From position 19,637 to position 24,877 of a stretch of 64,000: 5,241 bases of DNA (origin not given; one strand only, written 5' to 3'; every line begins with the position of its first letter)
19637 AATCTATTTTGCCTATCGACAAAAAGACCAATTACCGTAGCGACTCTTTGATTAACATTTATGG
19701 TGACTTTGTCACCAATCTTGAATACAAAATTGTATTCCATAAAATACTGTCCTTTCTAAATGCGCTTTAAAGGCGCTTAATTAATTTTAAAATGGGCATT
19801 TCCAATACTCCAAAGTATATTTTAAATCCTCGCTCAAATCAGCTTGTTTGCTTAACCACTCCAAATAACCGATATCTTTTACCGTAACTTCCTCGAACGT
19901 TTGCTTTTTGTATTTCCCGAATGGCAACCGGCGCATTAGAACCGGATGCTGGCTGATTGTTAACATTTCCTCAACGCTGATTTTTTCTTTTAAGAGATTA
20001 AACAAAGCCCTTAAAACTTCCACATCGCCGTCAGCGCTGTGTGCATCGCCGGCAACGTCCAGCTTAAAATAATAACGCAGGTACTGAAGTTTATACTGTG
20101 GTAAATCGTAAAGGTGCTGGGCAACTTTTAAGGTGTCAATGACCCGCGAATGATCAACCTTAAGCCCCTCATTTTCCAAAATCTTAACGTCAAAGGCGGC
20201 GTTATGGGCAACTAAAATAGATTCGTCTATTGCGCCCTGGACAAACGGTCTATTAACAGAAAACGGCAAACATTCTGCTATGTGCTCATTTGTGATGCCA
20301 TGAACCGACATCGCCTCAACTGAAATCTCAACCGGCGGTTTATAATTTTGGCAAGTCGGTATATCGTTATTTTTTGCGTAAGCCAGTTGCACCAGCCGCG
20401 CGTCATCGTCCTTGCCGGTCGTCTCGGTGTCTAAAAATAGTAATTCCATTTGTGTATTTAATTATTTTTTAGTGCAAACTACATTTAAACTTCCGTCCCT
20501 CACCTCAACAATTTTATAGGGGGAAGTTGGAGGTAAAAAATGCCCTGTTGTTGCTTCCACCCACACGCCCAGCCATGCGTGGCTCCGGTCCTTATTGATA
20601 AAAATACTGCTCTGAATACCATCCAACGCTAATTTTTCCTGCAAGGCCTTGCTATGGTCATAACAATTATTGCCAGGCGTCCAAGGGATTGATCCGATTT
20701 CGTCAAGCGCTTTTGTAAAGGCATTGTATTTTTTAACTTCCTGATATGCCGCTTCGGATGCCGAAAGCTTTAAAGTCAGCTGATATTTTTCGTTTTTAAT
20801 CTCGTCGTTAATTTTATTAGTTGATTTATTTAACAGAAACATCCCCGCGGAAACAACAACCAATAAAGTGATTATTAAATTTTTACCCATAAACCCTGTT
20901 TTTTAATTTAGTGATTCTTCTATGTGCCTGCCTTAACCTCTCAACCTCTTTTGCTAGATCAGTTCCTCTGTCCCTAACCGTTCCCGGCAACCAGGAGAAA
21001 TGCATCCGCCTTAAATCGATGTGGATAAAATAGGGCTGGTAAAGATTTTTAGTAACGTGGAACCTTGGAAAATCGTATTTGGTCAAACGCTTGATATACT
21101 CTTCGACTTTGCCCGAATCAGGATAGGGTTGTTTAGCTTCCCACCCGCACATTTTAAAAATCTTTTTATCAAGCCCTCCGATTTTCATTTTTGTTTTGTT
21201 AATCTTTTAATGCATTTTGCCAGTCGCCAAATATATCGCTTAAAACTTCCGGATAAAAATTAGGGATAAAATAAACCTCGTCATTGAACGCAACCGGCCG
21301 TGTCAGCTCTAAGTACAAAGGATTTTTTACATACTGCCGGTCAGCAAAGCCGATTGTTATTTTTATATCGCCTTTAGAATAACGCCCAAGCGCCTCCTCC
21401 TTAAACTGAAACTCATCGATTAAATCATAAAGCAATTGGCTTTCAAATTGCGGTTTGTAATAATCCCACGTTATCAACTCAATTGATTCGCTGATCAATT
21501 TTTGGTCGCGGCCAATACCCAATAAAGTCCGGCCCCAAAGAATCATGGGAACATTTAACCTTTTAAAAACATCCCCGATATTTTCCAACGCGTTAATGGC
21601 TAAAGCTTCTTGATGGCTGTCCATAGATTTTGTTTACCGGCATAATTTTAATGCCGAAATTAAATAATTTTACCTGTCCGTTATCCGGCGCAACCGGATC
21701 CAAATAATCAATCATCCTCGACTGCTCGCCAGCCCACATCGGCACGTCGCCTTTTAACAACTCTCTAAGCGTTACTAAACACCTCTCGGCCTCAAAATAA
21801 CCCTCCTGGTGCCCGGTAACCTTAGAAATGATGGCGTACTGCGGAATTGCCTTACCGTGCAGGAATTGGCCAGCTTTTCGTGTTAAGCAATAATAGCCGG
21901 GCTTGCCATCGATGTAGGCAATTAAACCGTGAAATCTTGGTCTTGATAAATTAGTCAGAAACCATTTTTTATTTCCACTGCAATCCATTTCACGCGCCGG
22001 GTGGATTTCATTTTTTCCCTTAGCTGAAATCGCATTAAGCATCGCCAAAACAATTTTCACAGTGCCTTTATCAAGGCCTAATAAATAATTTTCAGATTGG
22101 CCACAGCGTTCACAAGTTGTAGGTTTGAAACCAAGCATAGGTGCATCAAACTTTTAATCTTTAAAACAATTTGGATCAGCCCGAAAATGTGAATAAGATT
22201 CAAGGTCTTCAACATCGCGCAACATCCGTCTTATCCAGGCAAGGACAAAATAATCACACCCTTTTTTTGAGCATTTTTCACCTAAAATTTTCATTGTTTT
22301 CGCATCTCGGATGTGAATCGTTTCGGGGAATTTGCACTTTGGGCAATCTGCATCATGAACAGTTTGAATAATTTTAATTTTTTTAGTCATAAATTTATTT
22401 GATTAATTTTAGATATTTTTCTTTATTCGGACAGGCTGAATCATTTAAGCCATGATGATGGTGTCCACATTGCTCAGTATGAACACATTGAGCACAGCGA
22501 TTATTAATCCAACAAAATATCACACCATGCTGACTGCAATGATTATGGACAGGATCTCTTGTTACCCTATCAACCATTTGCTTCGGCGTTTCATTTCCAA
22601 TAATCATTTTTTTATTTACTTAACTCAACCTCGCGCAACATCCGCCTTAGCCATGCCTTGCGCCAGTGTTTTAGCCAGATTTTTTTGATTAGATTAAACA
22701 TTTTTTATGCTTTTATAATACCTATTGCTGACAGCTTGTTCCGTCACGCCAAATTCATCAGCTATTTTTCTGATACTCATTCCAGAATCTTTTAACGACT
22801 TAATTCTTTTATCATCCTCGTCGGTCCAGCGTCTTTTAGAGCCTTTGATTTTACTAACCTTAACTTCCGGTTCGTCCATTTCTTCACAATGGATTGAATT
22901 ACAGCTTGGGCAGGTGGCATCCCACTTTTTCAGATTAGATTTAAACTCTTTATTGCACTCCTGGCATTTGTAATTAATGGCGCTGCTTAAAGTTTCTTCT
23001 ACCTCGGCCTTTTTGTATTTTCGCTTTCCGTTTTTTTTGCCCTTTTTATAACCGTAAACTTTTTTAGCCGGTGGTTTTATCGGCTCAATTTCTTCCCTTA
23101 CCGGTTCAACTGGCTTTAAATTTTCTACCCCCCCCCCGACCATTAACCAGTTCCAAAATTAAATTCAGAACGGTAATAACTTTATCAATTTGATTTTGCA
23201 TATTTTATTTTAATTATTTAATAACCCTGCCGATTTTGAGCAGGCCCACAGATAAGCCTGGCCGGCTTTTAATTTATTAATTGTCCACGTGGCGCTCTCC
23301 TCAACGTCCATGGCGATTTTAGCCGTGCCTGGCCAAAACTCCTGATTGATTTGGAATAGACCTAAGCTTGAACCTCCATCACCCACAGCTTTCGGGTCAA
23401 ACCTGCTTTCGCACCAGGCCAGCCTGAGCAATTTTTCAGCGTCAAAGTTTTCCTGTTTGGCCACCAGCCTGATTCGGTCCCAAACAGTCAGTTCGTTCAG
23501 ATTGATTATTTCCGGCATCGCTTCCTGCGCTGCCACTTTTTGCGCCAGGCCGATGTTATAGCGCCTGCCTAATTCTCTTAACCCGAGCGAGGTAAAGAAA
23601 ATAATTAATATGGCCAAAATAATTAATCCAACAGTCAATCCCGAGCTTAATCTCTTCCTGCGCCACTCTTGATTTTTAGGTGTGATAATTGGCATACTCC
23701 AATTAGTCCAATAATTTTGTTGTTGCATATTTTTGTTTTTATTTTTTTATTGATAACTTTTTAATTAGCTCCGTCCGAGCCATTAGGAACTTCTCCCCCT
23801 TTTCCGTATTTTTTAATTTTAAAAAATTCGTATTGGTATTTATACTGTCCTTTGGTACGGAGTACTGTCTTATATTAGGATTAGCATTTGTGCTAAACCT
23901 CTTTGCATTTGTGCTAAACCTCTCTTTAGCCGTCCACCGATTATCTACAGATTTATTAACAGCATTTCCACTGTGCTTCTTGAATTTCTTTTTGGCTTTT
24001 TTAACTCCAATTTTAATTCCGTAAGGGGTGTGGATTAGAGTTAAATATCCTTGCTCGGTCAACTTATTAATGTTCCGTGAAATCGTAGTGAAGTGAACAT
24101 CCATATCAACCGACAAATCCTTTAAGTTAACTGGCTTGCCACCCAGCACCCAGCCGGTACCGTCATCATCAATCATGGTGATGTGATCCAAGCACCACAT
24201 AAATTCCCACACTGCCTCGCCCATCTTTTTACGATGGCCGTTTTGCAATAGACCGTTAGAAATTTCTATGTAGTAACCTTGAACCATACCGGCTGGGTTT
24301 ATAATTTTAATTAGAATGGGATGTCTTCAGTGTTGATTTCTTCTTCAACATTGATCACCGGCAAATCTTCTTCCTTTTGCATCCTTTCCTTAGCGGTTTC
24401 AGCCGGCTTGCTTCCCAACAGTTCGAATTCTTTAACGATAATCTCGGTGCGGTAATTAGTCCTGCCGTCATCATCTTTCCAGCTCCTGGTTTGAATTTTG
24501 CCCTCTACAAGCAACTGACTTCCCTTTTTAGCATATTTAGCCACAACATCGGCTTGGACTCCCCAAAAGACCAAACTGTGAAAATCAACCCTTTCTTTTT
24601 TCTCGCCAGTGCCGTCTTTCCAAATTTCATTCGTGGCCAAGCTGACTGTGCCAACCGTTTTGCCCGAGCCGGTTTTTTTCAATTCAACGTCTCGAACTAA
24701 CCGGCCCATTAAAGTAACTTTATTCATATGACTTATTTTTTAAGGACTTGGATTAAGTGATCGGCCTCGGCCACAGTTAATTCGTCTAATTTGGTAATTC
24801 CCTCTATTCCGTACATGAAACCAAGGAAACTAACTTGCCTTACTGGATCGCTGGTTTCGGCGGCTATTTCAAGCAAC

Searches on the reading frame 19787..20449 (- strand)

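Call 8: search_protein_families(library=pfam, proteins=[window:19787-20449:-], max_evalue=0.01)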
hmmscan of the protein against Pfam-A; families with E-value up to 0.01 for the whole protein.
window:19787-20449:- (220 aa): 4 families
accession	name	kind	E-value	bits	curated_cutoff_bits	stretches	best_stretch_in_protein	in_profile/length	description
PF00929.31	RNase_T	-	2.2e-15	58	24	1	5-150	2-164/164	Exonuclease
PF20600.3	ExoX-like_C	-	1.6e-07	31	26.5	1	177-203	3-29/30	Exodeoxyribonuclease X-like C-terminal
PF01612.26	DNA_pol_A_exo1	-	0.00012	22.4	23.6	1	78-129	78-129/173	3'-5' exonuclease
PF13482.12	RNase_H_2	-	0.008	16.6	22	0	4-132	1-117/165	RNase_H superfamily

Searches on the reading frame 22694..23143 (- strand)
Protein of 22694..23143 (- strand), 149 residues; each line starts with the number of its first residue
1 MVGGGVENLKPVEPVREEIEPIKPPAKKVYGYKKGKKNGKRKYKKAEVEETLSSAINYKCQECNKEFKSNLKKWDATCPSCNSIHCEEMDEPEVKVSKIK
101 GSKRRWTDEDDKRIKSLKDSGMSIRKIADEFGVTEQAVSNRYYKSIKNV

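Call 8: search_protein_families(library=pfam, proteins=[window:22694-23143:-], max_evalue=0.01)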
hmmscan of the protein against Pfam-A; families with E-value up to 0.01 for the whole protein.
window:22694-23143:- (149 aa): 7 families
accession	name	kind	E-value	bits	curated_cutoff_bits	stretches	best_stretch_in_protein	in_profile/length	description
PF01155.25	HypA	-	0.00026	21.4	28.9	1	53-100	66-111/112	Hydrogenase/urease nickel incorporation, metallochaperone, hypA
PF02796.21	HTH_7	-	0.0004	20.9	23.8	1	107-136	7-36/45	Helix-turn-helix domain of resolvase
PF09723.15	Zn_ribbon_8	-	0.0007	20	34.4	1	58-86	6-37/41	Zinc ribbon domain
PF08281.18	Sigma70_r4_2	-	0.0028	17.7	25.7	1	121-147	26-52/54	Sigma-70, region 4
PF07750.17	GcrA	-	0.0031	18.3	26.9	1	105-139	2-37/155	GcrA cell cycle regulator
PF13384.12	HTH_23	-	0.0035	17.6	24.6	1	117-140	14-36/50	Homeodomain-like domain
PF13936.12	HTH_38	-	0.0045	17.1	27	1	107-135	6-34/44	Helix-turn-helix domain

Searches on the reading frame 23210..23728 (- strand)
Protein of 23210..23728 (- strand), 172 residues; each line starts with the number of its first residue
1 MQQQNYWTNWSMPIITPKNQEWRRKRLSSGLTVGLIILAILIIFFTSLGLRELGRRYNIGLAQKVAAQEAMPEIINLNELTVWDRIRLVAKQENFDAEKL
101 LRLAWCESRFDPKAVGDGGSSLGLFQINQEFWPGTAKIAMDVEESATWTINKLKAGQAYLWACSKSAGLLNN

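Call 8: search_protein_families(library=pfam, proteins=[window:23210-23728:-], max_evalue=0.01)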
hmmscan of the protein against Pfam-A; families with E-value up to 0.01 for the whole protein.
window:23210-23728:- (172 aa): 2 families
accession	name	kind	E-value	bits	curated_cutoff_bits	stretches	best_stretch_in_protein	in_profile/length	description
PF01464.25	SLT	-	1.7e-07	31.2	21.3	1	90-166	7-82/117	Transglycosylase SLT domain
PF18896.5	SLT_3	-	0.0039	18.1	27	1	101-135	18-57/89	Lysozyme like domain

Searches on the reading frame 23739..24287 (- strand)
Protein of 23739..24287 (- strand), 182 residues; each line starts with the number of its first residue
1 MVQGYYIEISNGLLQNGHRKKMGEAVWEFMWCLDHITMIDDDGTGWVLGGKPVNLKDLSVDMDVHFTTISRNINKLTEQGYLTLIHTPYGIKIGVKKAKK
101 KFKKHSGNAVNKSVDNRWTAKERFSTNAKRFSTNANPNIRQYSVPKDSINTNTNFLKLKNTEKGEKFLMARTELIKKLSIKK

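Call 8: search_protein_families(library=pfam, proteins=[window:23739-24287:-], max_evalue=0.01)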
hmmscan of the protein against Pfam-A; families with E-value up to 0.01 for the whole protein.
window:23739-24287:- (182 aa): 1 family
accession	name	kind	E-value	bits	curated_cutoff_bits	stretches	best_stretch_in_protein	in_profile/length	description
PF01325.25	Fe_dep_repress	-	0.00053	20.6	26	1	51-83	21-53/60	Iron dependent repressor, N-terminal DNA binding domain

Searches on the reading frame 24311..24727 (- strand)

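Call 8: search_protein_families(library=pfam, proteins=[window:24311-24727:-], max_evalue=0.01)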
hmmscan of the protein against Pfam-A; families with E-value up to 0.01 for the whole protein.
window:24311-24727:- (138 aa): 2 families
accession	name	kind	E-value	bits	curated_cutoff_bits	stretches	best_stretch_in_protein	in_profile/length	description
PF00436.31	SSB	-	6.2e-35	119.8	26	1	1-104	1-104/104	Single-strand binding protein family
PF01336.31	tRNA_anti-codon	-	0.0033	17.8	27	1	52-104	31-75/75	OB-fold nucleic acid binding domain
